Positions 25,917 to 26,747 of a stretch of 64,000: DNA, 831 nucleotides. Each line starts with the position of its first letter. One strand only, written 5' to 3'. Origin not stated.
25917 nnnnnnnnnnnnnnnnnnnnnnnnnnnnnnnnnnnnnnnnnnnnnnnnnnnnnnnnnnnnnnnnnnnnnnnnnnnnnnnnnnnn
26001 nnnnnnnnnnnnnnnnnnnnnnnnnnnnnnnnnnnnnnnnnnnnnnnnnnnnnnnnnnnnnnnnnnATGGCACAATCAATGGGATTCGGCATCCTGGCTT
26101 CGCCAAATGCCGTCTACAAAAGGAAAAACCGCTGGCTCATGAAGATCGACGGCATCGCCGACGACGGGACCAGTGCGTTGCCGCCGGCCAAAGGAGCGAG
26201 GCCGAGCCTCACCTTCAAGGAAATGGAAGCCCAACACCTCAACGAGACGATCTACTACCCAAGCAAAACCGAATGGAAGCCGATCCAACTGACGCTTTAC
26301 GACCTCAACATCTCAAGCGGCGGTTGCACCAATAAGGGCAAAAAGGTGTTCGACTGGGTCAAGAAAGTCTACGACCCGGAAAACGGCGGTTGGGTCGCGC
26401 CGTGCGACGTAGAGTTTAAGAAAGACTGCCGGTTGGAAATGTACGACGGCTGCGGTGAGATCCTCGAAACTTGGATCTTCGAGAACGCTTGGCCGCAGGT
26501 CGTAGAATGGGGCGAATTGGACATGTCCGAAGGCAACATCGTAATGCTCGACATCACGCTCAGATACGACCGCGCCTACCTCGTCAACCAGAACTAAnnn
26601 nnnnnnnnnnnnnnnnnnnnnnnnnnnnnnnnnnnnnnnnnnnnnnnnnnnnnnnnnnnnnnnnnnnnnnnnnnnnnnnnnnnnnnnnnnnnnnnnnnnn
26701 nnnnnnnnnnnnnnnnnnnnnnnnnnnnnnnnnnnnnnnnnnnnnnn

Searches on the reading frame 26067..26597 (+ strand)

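Call 7: search_protein_families(library=pfam, proteins=[window:26067-26597:+], max_evalue=0.01)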
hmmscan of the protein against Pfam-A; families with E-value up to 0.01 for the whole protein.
window:26067-26597:+ (176 aa): 1 family
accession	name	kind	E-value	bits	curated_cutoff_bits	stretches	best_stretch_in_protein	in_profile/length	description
PF06841.18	Phage_T4_gp19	-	1.6e-07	31.7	28.2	1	86-169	58-132/134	T4-like virus tail tube protein gp19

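Call 8: search_protein_families(library=phrogs, proteins=[window:26067-26597:+], max_evalue=0.01)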
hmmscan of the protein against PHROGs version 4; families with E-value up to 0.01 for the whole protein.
window:26067-26597:+ (176 aa): 2 families
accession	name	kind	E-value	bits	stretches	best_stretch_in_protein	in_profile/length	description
phrog_4542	-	tail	1.3e-25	91.1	1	17-172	25-180/214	tail tube protein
phrog_45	-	tail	1.3e-05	25.5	1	95-174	176-256/350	tail tube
